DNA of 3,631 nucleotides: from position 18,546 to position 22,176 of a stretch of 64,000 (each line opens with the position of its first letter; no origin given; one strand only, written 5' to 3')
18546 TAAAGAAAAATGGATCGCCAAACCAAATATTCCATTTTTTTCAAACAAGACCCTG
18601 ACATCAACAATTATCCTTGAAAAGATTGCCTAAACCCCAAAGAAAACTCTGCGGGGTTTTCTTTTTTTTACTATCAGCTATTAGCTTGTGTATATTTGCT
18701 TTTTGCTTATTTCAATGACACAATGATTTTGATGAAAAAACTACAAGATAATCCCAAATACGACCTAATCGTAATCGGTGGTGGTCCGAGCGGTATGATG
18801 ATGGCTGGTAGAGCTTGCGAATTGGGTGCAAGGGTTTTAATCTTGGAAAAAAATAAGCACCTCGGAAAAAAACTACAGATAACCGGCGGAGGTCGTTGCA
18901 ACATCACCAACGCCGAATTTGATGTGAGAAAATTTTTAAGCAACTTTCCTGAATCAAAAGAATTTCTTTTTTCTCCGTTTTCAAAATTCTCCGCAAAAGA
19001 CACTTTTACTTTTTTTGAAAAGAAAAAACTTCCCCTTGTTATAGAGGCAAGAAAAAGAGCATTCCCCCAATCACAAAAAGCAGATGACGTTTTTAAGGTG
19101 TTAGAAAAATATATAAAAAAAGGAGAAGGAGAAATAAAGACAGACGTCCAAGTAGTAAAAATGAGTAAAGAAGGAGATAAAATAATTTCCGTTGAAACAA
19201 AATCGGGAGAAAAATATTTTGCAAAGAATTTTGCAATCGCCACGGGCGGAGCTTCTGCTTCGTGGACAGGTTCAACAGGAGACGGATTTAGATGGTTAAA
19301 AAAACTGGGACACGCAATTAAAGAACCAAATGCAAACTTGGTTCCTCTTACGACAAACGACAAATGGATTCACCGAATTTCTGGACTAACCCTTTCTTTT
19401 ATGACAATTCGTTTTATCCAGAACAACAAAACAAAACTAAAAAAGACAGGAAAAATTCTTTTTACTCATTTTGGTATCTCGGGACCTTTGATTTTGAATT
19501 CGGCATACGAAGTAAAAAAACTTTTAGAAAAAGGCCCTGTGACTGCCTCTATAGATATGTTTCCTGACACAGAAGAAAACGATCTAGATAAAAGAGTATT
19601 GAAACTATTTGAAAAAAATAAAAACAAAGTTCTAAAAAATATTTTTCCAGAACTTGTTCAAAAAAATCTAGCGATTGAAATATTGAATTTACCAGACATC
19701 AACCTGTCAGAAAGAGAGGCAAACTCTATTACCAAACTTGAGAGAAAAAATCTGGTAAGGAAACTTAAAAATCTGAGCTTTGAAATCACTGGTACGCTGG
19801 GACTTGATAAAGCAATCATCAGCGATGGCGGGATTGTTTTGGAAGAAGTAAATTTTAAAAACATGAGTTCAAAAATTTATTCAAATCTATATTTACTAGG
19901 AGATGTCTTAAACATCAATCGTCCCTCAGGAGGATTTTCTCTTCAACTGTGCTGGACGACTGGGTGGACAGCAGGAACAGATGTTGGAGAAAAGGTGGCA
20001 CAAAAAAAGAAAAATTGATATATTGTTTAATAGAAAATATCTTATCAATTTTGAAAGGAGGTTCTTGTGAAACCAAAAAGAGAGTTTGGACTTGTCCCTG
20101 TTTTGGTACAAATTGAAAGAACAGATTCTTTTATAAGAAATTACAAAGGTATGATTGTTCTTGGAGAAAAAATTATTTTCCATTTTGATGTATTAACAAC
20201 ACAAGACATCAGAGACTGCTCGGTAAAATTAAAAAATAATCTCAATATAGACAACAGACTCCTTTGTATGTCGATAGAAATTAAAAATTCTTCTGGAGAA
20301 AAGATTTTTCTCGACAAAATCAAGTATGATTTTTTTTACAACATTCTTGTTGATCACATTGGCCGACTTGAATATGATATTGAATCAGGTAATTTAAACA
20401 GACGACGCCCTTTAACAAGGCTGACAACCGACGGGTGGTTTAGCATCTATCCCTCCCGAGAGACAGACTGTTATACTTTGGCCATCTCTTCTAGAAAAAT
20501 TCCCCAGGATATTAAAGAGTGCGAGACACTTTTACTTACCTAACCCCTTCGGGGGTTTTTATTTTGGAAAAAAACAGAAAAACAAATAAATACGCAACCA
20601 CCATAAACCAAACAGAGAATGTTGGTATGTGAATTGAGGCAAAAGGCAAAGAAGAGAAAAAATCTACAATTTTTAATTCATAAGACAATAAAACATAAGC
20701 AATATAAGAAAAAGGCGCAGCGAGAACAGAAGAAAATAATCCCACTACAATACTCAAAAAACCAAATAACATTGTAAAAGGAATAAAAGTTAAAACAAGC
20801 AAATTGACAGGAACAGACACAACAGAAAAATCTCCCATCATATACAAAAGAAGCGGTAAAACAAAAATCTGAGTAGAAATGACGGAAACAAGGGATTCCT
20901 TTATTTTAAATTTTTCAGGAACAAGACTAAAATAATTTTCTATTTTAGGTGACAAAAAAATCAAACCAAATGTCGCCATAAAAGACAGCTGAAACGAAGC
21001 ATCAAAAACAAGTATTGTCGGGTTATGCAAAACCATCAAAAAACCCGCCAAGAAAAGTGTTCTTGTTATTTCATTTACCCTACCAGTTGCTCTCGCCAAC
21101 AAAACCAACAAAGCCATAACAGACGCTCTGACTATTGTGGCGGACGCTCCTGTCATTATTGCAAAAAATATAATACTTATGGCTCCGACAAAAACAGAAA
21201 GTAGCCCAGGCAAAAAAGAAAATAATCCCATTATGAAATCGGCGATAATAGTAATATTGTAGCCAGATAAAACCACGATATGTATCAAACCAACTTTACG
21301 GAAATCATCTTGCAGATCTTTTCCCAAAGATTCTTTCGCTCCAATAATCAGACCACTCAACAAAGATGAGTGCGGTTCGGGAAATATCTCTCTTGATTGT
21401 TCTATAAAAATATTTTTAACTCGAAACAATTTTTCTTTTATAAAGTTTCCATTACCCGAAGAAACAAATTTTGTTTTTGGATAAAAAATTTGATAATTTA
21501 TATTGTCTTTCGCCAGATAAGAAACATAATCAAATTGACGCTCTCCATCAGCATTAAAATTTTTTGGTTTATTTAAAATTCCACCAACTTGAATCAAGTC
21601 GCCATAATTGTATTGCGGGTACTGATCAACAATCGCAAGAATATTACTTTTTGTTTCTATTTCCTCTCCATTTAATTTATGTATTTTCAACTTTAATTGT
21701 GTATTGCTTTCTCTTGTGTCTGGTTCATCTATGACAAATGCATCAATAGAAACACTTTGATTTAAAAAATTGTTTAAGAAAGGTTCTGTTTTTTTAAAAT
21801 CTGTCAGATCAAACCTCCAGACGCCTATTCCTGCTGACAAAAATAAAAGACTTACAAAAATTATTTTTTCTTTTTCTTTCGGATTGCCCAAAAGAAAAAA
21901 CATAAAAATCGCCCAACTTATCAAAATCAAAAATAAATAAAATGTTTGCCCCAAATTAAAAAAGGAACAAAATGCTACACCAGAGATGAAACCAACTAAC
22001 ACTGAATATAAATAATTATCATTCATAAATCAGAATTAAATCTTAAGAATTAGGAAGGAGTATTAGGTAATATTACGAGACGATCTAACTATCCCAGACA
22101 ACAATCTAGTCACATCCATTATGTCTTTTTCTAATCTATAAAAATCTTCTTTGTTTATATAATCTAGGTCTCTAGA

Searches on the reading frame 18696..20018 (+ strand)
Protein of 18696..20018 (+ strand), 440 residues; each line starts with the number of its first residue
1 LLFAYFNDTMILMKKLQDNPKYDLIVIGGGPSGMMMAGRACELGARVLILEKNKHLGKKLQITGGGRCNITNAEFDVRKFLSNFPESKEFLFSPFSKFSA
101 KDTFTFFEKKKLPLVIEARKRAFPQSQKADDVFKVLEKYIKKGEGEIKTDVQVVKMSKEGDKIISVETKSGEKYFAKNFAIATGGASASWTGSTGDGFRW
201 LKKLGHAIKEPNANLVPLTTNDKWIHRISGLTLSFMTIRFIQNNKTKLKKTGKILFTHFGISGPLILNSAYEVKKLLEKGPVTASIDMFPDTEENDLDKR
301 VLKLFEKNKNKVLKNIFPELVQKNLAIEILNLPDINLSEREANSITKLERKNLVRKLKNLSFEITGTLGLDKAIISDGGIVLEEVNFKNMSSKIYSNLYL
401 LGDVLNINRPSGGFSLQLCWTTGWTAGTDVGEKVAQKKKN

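Call 65: search_protein_families(library=pfam, proteins=[window:18696-20018:+], max_evalue=0.001)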
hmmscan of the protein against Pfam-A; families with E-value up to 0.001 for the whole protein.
window:18696-20018:+ (440 aa): 11 families
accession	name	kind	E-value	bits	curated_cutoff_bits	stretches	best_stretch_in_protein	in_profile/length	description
PF03486.20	HI0933_like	-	4.2e-73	246.2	50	1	23-428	2-243/244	HI0933-like protein Rossmann domain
PF22780.1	HI0933_like_1st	-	1.2e-33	116.7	27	1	213-375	2-165/165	HI0933-like protein barrel and H2TH domain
PF13738.12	Pyr_redox_3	-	2.1e-09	37.5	30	1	80-185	35-134/305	Pyridine nucleotide-disulphide oxidoreductase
PF12831.13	FAD_oxidored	-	1.6e-08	34.7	27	1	23-184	1-145/416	FAD dependent oxidoreductase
PF07992.20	Pyr_redox_2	-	2.4e-08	34.2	26.1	1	18-57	138-178/291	Pyridine nucleotide-disulphide oxidoreductase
PF00890.30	FAD_binding_2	-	7.7e-06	25.8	20.4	1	23-66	1-44/414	FAD binding domain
PF01266.30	DAO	-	1.7e-05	25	27.9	0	23-57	1-35/353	FAD dependent oxidoreductase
PF13450.12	NAD_binding_8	-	2.2e-05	25.1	21.9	1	26-57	1-32/68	NAD(P)-binding Rossmann-like domain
PF00070.33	Pyr_redox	-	4e-05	24.5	22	0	24-59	2-37/82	Pyridine nucleotide-disulphide oxidoreductase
PF01262.27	AlaDh_PNT_C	-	0.00021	21.3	23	1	7-70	14-78/214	Alanine dehydrogenase/PNT, C-terminal domain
PF01494.25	FAD_binding_3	-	0.00086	19.1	22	0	22-54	2-34/349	FAD binding domain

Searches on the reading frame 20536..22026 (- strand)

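Call 65: search_protein_families(library=pfam, proteins=[window:20536-22026:-], max_evalue=0.001)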
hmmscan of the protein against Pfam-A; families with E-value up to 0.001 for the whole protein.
window:20536-22026:- (496 aa): 2 families
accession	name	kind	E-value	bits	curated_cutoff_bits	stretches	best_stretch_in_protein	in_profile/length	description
PF03772.21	Competence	-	9.8e-50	169.8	23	1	226-488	1-266/270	Competence protein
PF13567.11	DUF4131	-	2.8e-18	66.6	31.6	1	29-184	7-161/165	Domain of unknown function (DUF4131)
